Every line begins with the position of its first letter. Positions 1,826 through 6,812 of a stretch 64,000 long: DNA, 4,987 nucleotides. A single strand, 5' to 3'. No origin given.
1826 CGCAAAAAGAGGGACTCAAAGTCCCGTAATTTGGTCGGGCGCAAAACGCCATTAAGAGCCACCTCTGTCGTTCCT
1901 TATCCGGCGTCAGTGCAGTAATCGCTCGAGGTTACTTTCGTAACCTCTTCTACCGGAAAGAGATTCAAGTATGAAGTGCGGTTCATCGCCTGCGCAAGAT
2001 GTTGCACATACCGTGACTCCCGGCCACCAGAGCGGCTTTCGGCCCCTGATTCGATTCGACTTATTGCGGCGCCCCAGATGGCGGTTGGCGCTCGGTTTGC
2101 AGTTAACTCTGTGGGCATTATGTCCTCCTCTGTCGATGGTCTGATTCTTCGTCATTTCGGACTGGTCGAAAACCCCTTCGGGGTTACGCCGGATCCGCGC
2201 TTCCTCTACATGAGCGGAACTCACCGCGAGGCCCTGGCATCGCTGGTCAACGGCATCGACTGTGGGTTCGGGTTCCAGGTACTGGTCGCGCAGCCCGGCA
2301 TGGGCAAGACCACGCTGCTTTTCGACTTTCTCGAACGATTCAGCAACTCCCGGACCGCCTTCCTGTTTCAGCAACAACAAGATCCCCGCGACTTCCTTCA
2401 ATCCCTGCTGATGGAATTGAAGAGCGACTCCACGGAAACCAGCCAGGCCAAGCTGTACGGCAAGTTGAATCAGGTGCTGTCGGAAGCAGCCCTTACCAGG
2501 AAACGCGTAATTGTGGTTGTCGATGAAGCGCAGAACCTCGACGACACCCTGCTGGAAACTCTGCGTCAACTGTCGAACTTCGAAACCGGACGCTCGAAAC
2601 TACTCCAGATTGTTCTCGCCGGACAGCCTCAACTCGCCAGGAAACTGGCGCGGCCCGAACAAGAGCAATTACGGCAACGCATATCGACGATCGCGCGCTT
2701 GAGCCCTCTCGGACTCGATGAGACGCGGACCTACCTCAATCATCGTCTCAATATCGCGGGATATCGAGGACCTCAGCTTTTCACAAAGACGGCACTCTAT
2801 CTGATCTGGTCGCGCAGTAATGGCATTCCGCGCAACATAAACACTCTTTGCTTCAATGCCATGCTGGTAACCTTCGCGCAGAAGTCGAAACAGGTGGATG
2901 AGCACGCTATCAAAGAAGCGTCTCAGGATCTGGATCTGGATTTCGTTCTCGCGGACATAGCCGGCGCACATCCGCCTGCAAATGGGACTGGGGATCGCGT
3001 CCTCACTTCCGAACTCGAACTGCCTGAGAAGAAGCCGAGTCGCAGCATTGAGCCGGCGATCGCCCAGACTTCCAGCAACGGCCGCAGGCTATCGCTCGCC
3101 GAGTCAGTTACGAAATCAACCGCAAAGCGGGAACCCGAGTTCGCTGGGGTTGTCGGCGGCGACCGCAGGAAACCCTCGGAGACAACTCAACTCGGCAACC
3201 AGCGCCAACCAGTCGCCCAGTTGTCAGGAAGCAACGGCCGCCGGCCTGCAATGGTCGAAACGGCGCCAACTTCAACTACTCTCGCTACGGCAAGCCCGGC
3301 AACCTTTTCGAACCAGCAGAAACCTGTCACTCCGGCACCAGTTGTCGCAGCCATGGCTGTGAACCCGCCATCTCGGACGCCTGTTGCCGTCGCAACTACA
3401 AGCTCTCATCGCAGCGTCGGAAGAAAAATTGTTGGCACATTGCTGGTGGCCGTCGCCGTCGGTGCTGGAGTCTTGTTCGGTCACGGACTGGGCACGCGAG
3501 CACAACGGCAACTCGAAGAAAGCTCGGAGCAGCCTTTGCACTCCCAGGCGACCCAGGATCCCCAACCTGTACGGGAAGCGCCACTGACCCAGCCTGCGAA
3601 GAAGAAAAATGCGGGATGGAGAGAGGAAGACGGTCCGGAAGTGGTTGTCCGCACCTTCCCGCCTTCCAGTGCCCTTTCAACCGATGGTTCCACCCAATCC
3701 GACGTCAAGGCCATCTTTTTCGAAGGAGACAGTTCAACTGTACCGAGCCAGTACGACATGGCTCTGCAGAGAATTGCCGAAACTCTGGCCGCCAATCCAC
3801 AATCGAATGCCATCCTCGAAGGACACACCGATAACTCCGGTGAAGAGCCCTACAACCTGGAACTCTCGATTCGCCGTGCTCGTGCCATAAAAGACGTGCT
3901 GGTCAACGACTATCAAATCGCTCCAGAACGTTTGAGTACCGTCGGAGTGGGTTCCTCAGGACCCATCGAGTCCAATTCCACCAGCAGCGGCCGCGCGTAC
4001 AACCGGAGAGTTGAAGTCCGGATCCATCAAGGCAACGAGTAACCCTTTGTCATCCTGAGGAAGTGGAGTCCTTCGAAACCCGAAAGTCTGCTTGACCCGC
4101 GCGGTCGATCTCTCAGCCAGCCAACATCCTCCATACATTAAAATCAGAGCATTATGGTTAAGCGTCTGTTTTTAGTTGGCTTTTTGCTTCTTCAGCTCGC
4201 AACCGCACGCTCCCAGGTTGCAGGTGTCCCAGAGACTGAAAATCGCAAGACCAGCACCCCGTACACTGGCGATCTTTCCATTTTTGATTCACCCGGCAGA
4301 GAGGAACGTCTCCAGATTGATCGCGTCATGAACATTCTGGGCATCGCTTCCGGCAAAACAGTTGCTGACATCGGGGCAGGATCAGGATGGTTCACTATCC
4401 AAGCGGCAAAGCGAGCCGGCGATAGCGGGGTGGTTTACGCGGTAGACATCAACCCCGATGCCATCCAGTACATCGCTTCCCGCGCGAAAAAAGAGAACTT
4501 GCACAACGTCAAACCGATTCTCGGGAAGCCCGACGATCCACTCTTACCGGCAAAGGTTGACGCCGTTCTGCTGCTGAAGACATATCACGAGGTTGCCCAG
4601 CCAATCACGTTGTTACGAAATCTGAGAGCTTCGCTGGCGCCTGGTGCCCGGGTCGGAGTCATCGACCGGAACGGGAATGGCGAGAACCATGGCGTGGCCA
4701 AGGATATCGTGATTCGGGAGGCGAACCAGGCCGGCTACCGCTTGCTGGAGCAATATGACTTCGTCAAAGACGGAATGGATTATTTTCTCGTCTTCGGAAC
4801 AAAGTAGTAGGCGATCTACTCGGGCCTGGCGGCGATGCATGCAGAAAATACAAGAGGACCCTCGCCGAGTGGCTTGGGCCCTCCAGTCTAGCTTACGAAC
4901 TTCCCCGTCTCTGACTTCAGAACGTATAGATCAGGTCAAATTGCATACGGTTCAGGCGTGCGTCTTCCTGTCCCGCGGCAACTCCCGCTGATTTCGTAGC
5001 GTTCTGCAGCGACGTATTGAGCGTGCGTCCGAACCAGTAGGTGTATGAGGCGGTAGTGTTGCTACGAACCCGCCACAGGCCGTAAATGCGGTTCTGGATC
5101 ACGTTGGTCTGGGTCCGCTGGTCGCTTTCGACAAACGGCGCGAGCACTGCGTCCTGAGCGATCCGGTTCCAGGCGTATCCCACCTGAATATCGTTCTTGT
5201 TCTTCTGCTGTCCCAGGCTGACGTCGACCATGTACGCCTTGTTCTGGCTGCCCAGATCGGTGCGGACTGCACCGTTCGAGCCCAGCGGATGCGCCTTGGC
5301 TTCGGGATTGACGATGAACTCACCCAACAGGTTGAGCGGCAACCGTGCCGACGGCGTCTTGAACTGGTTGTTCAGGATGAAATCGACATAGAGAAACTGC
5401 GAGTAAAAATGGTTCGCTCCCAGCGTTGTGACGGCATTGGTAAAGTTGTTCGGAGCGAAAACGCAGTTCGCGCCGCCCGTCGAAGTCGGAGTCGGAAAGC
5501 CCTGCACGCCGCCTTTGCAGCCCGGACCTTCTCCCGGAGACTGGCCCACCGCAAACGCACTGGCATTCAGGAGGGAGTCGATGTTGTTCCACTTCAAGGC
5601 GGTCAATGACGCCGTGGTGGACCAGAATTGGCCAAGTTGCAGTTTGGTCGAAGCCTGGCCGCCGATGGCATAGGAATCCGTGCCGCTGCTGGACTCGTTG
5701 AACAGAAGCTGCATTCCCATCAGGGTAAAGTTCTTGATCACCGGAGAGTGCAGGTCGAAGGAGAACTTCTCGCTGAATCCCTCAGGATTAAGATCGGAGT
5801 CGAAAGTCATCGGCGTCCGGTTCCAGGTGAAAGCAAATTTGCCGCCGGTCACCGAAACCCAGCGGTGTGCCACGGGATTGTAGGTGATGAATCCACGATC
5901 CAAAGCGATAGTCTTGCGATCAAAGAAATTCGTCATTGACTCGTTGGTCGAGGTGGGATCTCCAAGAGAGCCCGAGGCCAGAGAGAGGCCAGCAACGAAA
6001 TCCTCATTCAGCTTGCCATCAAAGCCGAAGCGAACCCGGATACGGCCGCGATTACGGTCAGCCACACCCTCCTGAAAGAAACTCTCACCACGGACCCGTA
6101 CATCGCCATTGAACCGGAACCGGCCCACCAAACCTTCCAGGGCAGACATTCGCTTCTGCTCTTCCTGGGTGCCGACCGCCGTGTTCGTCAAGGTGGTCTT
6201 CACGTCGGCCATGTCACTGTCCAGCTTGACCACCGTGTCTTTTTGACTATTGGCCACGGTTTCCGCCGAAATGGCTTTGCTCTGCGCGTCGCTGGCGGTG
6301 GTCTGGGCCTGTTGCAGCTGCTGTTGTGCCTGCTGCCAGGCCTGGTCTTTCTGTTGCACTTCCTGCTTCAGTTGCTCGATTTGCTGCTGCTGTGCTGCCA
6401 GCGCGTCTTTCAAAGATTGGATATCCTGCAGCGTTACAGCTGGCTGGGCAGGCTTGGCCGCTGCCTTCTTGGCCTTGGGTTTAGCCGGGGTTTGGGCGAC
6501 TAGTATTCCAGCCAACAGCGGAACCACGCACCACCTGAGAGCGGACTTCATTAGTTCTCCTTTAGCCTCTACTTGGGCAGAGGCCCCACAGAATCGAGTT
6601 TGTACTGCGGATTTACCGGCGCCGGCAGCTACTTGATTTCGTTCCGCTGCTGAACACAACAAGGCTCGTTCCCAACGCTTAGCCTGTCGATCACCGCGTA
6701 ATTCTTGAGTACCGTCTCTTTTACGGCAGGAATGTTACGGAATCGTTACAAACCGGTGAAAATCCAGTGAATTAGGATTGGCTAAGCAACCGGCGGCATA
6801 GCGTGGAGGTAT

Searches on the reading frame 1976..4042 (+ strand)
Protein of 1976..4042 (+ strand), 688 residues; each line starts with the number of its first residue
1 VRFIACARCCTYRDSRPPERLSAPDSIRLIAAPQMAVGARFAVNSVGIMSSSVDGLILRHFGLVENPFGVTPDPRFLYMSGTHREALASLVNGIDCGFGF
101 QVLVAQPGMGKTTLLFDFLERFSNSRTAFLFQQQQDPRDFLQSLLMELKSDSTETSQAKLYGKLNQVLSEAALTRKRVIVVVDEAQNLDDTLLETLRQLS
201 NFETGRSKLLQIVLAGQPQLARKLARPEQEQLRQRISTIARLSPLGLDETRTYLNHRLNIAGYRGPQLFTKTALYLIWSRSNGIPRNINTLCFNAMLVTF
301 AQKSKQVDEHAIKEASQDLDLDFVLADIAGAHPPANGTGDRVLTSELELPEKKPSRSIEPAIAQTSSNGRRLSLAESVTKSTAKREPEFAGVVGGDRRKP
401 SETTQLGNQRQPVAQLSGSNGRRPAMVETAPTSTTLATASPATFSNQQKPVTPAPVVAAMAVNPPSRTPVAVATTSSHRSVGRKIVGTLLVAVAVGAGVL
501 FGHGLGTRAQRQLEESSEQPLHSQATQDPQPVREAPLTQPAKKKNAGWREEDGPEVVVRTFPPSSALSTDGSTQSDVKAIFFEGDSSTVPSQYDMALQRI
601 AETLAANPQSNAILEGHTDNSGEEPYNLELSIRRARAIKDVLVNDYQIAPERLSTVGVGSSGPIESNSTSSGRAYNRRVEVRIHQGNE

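Call 64: search_protein_families(library=pfam, max_evalue=0.00001, proteins=[window:1976-4042:+])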
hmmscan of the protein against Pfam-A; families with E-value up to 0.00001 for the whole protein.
window:1976-4042:+ (688 aa): 3 families
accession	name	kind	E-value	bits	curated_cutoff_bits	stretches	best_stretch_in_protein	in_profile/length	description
PF13401.12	AAA_22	-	6.5e-23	81.9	27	1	99-224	6-130/130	AAA domain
PF00691.25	OmpA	-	5.2e-20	72.1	27.2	1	581-677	1-98/98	OmpA family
PF13191.12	AAA_16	-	5.9e-08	33.8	32.6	1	77-203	2-159/167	AAA ATPase domain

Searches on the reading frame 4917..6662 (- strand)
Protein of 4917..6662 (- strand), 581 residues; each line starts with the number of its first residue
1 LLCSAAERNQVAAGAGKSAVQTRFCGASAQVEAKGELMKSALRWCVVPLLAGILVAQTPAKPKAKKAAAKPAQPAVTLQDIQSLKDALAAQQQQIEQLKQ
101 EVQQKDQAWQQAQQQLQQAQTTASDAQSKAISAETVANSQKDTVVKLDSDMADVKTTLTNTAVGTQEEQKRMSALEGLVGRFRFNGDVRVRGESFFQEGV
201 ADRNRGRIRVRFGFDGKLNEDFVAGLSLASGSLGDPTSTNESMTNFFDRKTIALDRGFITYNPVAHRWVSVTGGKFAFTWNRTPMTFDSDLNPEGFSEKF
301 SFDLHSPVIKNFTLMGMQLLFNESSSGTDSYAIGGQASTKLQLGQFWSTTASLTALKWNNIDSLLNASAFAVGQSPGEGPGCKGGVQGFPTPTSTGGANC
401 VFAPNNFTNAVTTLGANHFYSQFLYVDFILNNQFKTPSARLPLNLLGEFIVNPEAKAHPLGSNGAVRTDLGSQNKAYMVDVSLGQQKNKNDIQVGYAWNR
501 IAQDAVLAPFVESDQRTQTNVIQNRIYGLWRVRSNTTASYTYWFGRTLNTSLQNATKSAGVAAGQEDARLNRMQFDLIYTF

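Call 64: search_protein_families(library=pfam, max_evalue=0.00001, proteins=[window:4917-6662:-])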
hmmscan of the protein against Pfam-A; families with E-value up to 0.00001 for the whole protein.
window:4917-6662:- (581 aa): 1 family
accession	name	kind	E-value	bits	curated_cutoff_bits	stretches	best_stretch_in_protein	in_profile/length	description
PF16930.11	Porin_5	-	3.7e-31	108.7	22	1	200-514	156-482/535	Putative porin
